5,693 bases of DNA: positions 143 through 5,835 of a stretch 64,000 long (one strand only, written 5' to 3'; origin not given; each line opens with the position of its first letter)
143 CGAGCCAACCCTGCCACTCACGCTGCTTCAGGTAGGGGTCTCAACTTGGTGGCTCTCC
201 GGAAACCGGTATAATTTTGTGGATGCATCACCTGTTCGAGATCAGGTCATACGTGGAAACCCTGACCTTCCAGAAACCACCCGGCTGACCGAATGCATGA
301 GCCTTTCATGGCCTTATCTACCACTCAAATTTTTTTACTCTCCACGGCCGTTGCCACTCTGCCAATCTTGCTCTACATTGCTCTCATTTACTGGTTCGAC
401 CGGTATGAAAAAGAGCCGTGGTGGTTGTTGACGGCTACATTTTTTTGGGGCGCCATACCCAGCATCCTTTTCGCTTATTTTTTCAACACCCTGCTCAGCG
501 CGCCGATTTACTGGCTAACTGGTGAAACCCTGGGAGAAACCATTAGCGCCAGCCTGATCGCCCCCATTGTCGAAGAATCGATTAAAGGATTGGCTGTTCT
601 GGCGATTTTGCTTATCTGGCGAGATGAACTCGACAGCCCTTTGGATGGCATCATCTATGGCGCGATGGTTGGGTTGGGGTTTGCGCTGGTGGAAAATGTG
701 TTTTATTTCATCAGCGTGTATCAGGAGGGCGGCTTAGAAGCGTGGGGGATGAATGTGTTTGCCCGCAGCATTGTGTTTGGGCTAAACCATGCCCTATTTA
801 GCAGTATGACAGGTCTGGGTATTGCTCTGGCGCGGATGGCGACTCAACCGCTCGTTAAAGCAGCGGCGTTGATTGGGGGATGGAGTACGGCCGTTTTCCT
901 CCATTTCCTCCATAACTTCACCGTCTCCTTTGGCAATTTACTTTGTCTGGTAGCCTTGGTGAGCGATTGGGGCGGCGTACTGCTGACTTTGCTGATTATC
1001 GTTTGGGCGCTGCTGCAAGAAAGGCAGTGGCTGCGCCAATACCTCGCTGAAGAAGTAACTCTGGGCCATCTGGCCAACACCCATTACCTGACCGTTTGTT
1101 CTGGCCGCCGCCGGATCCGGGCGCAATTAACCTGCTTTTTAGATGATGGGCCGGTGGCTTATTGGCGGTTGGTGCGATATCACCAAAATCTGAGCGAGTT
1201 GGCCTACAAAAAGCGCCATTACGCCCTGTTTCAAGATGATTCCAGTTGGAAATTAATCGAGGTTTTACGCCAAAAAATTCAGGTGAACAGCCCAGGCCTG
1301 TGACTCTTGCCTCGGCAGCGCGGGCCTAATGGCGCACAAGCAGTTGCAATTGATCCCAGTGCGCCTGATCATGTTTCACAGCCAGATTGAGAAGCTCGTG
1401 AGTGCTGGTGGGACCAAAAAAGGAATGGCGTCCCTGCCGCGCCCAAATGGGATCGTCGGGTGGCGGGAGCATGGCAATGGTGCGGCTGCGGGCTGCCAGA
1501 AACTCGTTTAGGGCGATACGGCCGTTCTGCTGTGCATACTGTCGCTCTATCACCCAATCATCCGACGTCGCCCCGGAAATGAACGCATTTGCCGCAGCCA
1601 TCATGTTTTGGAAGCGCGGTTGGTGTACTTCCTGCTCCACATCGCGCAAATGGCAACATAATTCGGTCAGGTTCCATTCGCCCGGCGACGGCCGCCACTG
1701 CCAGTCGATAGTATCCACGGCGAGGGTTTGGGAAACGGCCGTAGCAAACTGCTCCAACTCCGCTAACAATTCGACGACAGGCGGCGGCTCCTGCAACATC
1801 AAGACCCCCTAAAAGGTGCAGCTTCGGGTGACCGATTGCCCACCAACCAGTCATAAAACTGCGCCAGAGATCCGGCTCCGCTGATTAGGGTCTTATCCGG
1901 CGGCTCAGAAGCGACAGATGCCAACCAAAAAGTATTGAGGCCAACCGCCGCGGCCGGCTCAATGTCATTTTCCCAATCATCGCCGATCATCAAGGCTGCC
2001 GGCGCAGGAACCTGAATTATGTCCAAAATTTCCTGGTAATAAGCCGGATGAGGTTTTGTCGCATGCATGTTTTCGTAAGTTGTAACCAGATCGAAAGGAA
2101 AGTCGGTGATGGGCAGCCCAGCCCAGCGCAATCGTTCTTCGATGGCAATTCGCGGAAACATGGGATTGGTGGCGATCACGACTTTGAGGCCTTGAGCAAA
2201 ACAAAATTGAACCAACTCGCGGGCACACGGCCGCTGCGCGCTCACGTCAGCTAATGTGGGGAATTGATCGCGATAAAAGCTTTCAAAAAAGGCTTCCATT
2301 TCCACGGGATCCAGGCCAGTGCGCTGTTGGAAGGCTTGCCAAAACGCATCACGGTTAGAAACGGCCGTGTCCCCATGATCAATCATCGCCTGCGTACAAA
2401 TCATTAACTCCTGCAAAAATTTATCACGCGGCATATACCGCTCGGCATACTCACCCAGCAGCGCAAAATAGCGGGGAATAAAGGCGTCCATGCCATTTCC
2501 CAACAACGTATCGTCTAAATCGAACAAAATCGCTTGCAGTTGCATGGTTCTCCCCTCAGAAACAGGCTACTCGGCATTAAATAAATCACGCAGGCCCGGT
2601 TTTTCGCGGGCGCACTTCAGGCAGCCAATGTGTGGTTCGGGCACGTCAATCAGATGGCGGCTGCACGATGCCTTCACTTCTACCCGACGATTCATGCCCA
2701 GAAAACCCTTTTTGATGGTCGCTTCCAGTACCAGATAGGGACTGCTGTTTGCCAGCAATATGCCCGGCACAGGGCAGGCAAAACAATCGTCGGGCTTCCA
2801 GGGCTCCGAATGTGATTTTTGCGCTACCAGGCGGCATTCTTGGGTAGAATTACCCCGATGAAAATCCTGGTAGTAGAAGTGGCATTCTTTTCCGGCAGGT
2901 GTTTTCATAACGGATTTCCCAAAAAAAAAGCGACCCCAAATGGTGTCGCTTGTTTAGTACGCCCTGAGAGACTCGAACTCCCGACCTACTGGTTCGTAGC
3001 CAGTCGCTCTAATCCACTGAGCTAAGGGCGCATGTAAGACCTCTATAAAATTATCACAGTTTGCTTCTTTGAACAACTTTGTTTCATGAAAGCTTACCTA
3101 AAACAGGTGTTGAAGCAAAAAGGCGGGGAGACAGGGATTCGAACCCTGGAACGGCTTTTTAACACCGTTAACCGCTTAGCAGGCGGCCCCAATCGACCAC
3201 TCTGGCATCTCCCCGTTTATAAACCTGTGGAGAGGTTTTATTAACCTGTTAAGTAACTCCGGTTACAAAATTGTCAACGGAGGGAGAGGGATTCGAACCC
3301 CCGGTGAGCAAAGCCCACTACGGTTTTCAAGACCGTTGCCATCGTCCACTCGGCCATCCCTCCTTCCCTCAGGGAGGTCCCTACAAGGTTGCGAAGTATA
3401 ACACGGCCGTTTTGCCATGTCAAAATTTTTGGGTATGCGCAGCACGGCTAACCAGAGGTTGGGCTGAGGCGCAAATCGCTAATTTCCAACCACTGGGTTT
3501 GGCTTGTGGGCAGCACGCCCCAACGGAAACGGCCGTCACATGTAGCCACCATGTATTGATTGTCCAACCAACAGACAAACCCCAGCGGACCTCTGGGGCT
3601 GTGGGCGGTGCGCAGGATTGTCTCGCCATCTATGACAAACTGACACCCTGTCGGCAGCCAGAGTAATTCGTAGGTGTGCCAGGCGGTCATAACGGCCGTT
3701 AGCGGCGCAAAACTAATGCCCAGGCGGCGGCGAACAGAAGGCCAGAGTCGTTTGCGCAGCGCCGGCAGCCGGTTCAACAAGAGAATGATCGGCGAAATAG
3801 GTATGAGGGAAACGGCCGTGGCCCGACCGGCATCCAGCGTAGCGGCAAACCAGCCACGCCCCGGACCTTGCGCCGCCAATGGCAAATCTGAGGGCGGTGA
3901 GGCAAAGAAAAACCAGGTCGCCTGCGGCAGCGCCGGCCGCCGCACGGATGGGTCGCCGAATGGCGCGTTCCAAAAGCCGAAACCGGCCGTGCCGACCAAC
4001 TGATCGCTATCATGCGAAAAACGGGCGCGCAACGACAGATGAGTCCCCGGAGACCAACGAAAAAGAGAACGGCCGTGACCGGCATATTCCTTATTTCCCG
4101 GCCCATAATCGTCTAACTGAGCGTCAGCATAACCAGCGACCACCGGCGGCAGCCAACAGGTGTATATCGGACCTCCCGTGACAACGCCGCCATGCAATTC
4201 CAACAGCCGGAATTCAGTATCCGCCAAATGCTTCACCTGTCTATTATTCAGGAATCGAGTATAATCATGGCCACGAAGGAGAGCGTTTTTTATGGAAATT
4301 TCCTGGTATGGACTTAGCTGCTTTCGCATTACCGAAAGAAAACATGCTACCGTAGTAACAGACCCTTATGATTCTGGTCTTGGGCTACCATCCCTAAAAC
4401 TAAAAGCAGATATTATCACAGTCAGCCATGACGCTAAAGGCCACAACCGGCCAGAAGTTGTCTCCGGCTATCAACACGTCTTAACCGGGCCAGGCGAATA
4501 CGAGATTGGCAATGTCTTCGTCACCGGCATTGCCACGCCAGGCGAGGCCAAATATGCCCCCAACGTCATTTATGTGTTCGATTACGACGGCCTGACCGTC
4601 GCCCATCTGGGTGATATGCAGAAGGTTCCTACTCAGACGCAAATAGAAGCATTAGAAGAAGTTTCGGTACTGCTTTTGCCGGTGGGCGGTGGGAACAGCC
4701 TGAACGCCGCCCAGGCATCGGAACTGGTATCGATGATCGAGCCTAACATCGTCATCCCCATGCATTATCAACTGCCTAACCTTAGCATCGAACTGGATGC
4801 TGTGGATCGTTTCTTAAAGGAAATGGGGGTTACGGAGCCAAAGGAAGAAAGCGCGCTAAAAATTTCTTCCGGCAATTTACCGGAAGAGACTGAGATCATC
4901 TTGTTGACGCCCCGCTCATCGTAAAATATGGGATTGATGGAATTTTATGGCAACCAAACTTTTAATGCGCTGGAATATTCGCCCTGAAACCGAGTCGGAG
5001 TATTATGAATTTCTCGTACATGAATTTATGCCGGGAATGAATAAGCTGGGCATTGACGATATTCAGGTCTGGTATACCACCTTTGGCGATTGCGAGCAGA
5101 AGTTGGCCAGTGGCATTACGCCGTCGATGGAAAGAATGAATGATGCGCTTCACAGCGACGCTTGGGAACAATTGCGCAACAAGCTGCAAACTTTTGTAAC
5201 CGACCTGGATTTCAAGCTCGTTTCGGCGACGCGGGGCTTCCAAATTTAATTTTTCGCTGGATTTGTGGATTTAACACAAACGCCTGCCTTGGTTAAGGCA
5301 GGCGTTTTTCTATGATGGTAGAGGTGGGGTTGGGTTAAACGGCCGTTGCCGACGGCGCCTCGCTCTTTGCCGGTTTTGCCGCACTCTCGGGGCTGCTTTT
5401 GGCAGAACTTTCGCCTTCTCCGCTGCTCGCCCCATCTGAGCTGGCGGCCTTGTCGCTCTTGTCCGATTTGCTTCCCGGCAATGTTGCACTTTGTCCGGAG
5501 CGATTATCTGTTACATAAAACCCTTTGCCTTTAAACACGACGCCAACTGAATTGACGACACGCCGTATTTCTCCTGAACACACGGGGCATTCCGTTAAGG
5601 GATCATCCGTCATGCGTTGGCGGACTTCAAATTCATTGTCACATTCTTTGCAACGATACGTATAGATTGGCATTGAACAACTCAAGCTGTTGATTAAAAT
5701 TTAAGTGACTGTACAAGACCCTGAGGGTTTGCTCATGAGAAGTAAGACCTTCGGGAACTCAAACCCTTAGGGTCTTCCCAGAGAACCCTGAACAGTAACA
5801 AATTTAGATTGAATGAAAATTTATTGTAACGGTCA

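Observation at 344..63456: Highly iterated octamer palindrome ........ (HIP1-like), about one copy per 560 bp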

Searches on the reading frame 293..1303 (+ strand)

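Call 35: search_protein_families(library=pfam, proteins=[window:293-1303:+], max_evalue=0.00001)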
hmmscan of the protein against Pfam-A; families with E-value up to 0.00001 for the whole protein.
window:293-1303:+ (336 aa): 1 family
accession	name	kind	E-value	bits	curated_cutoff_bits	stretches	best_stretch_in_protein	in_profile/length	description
PF13367.11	PrsW-protease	-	9.7e-46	156.2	23.5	1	41-229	1-184/196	PrsW family intramembrane metalloprotease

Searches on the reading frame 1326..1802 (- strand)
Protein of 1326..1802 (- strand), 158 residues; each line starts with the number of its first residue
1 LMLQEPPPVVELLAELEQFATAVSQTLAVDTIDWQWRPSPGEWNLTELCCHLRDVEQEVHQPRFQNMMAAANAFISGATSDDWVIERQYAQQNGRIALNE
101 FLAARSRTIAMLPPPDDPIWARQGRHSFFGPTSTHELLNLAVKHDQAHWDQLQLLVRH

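Call 35: search_protein_families(library=pfam, proteins=[window:1326-1802:-], max_evalue=0.00001)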
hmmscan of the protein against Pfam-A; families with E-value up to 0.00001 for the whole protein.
window:1326-1802:- (158 aa): 1 family
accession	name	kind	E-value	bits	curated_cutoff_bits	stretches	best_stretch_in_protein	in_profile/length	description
PF12867.12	DinB_2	-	2.1e-10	41.5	24.8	1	29-151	16-127/128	DinB superfamily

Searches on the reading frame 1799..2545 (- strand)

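Call 35: search_protein_families(library=pfam, proteins=[window:1799-2545:-], max_evalue=0.00001)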
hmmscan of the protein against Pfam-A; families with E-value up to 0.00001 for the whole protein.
window:1799-2545:- (248 aa): 3 families
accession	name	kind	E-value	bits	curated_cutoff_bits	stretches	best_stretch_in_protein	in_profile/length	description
PF00702.32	Hydrolase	-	7.7e-15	56.2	26.4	1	4-202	2-191/191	haloacid dehalogenase-like hydrolase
PF13419.12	HAD_2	-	2.1e-10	41.4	23.8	1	6-207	1-177/178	Haloacid dehalogenase-like hydrolase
PF13242.12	Hydrolase_like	-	3.5e-08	33.7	22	1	163-210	3-50/75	HAD-hyrolase-like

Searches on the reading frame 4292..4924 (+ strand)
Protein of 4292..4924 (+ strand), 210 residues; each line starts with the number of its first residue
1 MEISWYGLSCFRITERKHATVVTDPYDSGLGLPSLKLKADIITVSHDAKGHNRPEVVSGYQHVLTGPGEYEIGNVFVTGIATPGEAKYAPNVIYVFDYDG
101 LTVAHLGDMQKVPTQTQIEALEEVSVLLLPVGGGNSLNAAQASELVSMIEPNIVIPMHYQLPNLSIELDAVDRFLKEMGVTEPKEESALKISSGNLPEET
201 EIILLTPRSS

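Call 35: search_protein_families(library=pfam, proteins=[window:4292-4924:+], max_evalue=0.00001)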
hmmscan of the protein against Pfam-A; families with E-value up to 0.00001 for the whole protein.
window:4292-4924:+ (210 aa): 1 family
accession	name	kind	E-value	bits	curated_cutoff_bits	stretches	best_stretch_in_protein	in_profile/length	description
PF13483.12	Lactamase_B_3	-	4.4e-40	137.7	24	1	2-158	1-160/160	Beta-lactamase superfamily domain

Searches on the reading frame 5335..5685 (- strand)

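Call 35: search_protein_families(library=pfam, proteins=[window:5335-5685:-], max_evalue=0.00001)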
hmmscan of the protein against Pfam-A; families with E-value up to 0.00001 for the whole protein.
window:5335-5685:- (116 aa): 1 family
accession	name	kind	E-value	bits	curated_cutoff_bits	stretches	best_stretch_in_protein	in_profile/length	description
PF09723.15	Zn_ribbon_8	-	1e-16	61.1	34.4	1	5-44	1-41/41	Zinc ribbon domain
